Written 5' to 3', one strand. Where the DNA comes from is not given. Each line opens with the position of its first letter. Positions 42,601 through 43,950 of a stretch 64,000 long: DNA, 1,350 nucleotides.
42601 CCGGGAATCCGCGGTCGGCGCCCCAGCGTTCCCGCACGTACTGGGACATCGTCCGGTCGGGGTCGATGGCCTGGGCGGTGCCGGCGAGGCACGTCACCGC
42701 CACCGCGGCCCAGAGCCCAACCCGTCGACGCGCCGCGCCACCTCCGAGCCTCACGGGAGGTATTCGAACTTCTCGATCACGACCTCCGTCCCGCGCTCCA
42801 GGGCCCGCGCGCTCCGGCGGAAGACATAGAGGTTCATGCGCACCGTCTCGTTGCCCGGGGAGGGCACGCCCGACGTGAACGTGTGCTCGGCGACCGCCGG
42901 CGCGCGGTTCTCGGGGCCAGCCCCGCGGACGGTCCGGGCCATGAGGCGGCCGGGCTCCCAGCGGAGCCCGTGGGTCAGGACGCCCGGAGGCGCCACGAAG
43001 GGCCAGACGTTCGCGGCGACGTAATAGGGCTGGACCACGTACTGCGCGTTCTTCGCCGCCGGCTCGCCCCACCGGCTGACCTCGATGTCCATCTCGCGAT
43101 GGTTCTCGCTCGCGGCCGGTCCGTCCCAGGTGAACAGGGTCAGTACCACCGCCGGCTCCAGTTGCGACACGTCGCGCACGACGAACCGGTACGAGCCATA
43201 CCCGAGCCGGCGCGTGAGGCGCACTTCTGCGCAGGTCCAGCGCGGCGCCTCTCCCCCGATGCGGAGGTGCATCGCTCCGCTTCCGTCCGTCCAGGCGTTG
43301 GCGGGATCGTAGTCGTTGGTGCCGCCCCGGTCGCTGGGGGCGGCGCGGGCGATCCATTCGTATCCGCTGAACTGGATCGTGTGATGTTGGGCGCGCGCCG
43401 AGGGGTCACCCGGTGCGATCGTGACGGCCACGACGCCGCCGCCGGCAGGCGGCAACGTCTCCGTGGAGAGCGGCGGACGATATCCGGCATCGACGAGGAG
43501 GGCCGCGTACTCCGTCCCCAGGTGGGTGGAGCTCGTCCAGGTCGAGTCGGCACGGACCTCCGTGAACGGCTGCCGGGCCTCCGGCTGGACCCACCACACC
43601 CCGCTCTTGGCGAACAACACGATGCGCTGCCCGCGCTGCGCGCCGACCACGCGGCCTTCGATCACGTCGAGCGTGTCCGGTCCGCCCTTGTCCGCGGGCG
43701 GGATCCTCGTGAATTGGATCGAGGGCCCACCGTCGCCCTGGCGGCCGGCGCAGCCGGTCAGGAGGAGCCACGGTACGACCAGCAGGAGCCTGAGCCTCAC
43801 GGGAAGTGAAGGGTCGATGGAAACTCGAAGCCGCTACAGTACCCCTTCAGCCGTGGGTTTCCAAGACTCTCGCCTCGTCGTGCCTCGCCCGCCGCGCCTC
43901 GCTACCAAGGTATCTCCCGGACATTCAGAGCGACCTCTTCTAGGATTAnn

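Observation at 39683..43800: GH16-like lipoprotein translationally coupled (GTGA) to a beta-propeller HisKA_3 sensor kinase: candidate glycan-sensing pair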

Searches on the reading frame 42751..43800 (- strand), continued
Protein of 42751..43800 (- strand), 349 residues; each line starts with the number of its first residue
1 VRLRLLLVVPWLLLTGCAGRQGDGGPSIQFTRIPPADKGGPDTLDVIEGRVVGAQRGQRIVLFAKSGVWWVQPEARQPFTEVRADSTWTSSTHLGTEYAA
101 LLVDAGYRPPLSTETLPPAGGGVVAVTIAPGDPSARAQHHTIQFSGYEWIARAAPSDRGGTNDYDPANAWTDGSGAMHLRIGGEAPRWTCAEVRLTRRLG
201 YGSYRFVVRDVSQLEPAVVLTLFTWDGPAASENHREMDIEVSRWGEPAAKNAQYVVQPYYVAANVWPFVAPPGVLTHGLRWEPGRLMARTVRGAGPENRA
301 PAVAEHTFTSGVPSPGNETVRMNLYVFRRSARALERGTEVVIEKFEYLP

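Call 59: search_protein_representatives(alignment_id=A1)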
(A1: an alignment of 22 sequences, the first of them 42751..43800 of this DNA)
Query: 22 sequences, 356 profile positions. Proteins with E-value up to 0.001 (for the whole library): 5201; up to 1e-10: 3989; up to 1e-30: 1244. The best 150 are listed.
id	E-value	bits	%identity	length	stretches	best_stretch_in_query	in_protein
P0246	1.6e-206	701.4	-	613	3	31-356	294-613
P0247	3.6e-155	532.5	-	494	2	28-356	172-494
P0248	2.5e-153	526.4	-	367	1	9-356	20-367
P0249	3.6e-152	522.6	-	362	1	8-356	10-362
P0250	6.1e-141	485.7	-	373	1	9-356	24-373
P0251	3.1e-139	480.1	-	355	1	12-356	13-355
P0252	6.9e-129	446.0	-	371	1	11-356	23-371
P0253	1.5e-123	428.5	-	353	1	9-356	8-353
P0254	2.8e-123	427.6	-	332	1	21-356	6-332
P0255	2.9e-123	427.6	-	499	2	28-356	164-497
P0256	1.1e-121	422.4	-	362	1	12-356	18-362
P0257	1.6e-121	421.8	-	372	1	13-356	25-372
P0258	1.9e-120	418.3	-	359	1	12-356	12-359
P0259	2.8e-120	417.7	-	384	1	8-356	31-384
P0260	4.5e-115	400.6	-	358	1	12-356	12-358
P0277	2.7e-86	306.0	-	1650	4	62-356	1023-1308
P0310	9.1e-69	248.3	-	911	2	30-356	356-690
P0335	1.8e-60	221.0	-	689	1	31-356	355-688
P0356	6.6e-58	212.6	-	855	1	23-356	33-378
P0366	2.5e-57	210.6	-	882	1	27-356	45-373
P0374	1.4e-56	208.2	-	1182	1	16-356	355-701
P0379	1.8e-56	207.9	-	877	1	34-356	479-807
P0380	2.3e-56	207.5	-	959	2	29-356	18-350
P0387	9.3e-56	205.5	-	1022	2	24-353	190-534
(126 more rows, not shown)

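Call 60: search_protein_families(library=pfam, proteins=[P0246, P0277, P0310, P0335, P0356, P0366, P0374, P0379, P0380, P0387], max_evalue=0.001)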
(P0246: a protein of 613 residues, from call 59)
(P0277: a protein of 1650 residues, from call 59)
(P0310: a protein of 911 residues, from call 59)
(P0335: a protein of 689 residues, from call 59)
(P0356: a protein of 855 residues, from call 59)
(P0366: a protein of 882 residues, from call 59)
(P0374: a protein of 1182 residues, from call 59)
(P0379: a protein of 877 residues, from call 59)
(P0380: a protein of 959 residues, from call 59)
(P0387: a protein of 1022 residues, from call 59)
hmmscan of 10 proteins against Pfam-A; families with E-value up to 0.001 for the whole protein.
P0246 (613 aa): 0 families

P0277 (1650 aa): 3 families
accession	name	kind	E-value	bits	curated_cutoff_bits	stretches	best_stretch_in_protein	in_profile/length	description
PF13205.12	Big_5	-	2.8e-06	28.5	23.6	1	800-909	3-103/105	Bacterial Ig-like domain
PF18884.5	TSP3_bac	-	1.9e-05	24.8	25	1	971-992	1-22/22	Bacterial TSP3 repeat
PF22352.2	K319L-like_PKD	-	0.00013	22.4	27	1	44-125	1-84/84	K319L-like, PKD domain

P0310 (911 aa): 1 family
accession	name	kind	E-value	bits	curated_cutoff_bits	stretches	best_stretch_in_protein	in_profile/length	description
PF17963.7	Big_9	-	0.00057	21.2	23.6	0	695-791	3-89/89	Bacterial Ig domain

P0335 (689 aa): 5 families
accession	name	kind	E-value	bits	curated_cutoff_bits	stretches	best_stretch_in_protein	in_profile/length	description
PF03160.20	Calx-beta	-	1.7e-22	80.1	27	1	42-154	4-119/119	Calx-beta domain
PF16656.11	Pur_ac_phosph_N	-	7.1e-08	33.3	30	1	171-250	23-93/93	Purple acid Phosphatase, N-terminal domain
PF25788.1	Ig_Rha78A_N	-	5.9e-07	30.1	27.4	0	174-250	18-101/105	Rha78A-like, N-terminal immunoglobulin domain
PF00041.27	fn3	-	9.4e-06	26.2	25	0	173-236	13-73/84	Fibronectin type III domain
PF24489.1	Ig_J_second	-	0.0006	20.3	27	0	301-335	47-83/105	Tip attachment protein J second Ig-like domain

P0356 (855 aa): 2 families
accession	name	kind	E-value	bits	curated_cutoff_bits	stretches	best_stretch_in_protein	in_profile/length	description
PF03160.20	Calx-beta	-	1.8e-20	73.6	27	1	489-598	6-118/119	Calx-beta domain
PF13946.11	DUF4214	-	2.9e-14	53.3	23.2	1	608-666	19-69/72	Domain of unknown function (DUF4214)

P0366 (882 aa): 0 families

P0374 (1182 aa): 3 families
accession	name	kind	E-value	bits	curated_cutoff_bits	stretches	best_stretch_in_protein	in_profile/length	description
PF07705.17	CARDB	-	3e-10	40.7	22.7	1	811-901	17-100/101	CARDB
PF04151.21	PPC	-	4.4e-07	31.1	25.9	0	1032-1098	2-70/70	Bacterial pre-peptidase C-terminal domain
PF01833.30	TIG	-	6e-06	26.6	20.9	1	706-774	2-72/84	IPT/TIG domain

P0379 (877 aa): 3 families
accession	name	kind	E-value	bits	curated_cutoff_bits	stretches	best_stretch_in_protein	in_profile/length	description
PF13927.12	Ig_3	-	2.8e-14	53.8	30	2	160-228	1-78/78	Immunoglobulin domain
PF07679.22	I-set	-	3.9e-13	49.7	23.7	1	161-241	1-90/90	Immunoglobulin I-set domain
PF13895.12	Ig_2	-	5.8e-05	23.7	27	0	184-238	23-76/79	Immunoglobulin domain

P0380 (959 aa): 2 families
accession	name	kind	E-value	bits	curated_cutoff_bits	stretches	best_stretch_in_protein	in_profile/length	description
PF01833.30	TIG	-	1.9e-40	137.1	20.9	3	588-666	1-81/84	IPT/TIG domain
PF00722.28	Glyco_hydro_16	-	0.00018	21.4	22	1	186-296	22-126/175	Glycosyl hydrolases family 16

P0387 (1022 aa): 5 families
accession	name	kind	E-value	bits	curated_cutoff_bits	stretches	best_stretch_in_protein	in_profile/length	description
PF22073.2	Cep192_D4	-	3.9e-11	43.6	35.5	1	542-638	6-112/112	Cep192 domain 4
PF15780.11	ASH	-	6.8e-07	29.8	27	1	545-622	12-88/98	Abnormal spindle-like microcephaly-assoc'd, ASPM-SPD-2-Hydin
PF12371.14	TMEM131_like_N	-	5.4e-06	27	28.8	1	541-622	2-82/84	Transmembrane protein 131-like N-terminal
PF22544.2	HYDIN_VesB_CFA65-like_Ig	-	2.5e-05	24.9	25.5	1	542-622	5-84/100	HYDIN/CFA65/VesB-like, Ig-like domain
PF22067.2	Cep192_D3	-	4e-05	24.1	27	1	547-622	9-82/99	Cep192 domain 3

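Call 64: find_encoding_contigs(protein=P0004, flank=8000, max_places=2)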
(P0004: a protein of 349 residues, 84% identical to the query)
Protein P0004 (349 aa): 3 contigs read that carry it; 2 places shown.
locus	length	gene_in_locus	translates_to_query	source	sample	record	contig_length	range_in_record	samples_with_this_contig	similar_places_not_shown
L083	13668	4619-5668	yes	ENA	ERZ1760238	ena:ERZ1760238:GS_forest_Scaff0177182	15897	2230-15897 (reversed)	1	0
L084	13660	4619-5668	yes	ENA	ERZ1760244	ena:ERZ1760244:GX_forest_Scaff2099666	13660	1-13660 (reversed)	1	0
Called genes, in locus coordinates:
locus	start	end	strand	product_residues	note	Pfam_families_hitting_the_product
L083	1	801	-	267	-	?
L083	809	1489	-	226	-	PF00072:Response_reg, PF08281:Sigma70_r4_2 (faint), PF00196:GerE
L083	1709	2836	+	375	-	-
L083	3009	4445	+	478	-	PF05787:PhoX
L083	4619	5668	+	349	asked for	-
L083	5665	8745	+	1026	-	PF07494:Reg_prop (weak), PF07495:Y_Y_Y, PF07730:HisKA_3, PF02518:HATPase_c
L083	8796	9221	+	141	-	-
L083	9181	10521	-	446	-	PF01547:SBP_bac_1, PF13416:SBP_bac_8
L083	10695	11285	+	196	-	PF00210:Ferritin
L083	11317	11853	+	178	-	-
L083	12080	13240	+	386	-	PF25917:BSH_RND, PF25885:HH_EMRA (weak), PF25876:HH_MFP_RND, PF25944:Beta-barrel_RND, PF25967:RND-MFP_C, PF25989:YknX_C (weak)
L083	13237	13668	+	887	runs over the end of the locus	?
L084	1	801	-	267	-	?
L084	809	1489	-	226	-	PF00072:Response_reg, PF08281:Sigma70_r4_2 (faint), PF00196:GerE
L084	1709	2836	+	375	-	-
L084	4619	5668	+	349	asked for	-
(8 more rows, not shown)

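Call 65: find_encoding_contigs(protein=P0028, flank=8000, max_places=2)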
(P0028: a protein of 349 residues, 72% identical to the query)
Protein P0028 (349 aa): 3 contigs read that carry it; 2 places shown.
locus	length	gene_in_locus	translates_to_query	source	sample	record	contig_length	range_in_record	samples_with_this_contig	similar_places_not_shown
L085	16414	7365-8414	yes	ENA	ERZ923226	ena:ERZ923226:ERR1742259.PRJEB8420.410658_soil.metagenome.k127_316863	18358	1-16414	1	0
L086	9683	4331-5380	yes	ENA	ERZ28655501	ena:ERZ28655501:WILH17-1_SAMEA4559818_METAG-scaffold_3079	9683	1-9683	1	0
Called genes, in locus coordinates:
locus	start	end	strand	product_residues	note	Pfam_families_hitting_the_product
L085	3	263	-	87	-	?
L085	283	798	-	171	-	-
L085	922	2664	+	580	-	PF21419:RoxA-like_Cyt-c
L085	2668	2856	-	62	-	-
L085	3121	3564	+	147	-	-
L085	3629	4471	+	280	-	-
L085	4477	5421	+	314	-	PF00149:Metallophos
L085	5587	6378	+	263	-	PF12146:Hydrolase_4 (faint), PF00561:Abhydrolase_1 (faint), PF12695:Abhydrolase_5 (weak), PF12697:Abhydrolase_6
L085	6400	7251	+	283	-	PF00561:Abhydrolase_1, PF12146:Hydrolase_4, PF12697:Abhydrolase_6, PF00326:Peptidase_S9 (faint)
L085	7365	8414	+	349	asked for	-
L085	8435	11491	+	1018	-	PF07494:Reg_prop (faint), PF07495:Y_Y_Y, PF07730:HisKA_3, PF02518:HATPase_c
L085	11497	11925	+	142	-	-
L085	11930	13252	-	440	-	PF01547:SBP_bac_1, PF13416:SBP_bac_8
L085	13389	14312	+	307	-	PF00561:Abhydrolase_1, PF12697:Abhydrolase_6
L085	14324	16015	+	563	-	PF00027:cNMP_binding, PF01946:Thi4 (weak), PF01266:DAO (weak), PF03486:HI0933_like (faint), PF07992:Pyr_redox_2, PF13450:NAD_binding_8 (weak), PF13738:Pyr_redox_3, PF00070:Pyr_redox (weak)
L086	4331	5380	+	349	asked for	-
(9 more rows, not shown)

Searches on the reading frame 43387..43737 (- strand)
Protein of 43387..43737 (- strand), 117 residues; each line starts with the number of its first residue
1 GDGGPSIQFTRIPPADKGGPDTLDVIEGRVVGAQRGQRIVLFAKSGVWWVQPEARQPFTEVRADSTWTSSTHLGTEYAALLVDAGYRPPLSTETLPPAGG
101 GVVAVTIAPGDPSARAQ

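Call 38: predict_structure(alignment_id=A3)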
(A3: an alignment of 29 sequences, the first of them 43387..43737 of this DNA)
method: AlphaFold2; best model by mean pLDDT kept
length: 117 residues; sequences in the alignment: 29
mean_pLDDT: 88.9   pTM: 0.83
mean pLDDT of the five models: 88.9, 87.7, 87.6, 87.2, 85.8
residues with pLDDT >= 90: 86; 70-90: 20; 50-70: 7; < 50: 4
segments of 3 or more residues with pLDDT < 50: none
pLDDT, mean of each block of 10 residues (from residue 1): 81 78 92 94 93 86 95 94 94 93 95 63
secondary structure, 60 per line:
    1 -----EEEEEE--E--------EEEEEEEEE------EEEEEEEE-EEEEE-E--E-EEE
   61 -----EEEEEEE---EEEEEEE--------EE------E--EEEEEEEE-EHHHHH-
elements in order: E6-11 E23-31 E38-45 E47-51 E58-60 E66-72 E76-82 E102-109 H112-116

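Call 49: search_protein_families(library=pfam, proteins=[window:43387-43737:-], max_evalue=10)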
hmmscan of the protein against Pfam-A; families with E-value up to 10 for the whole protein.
window:43387-43737:- (117 aa): 0 families
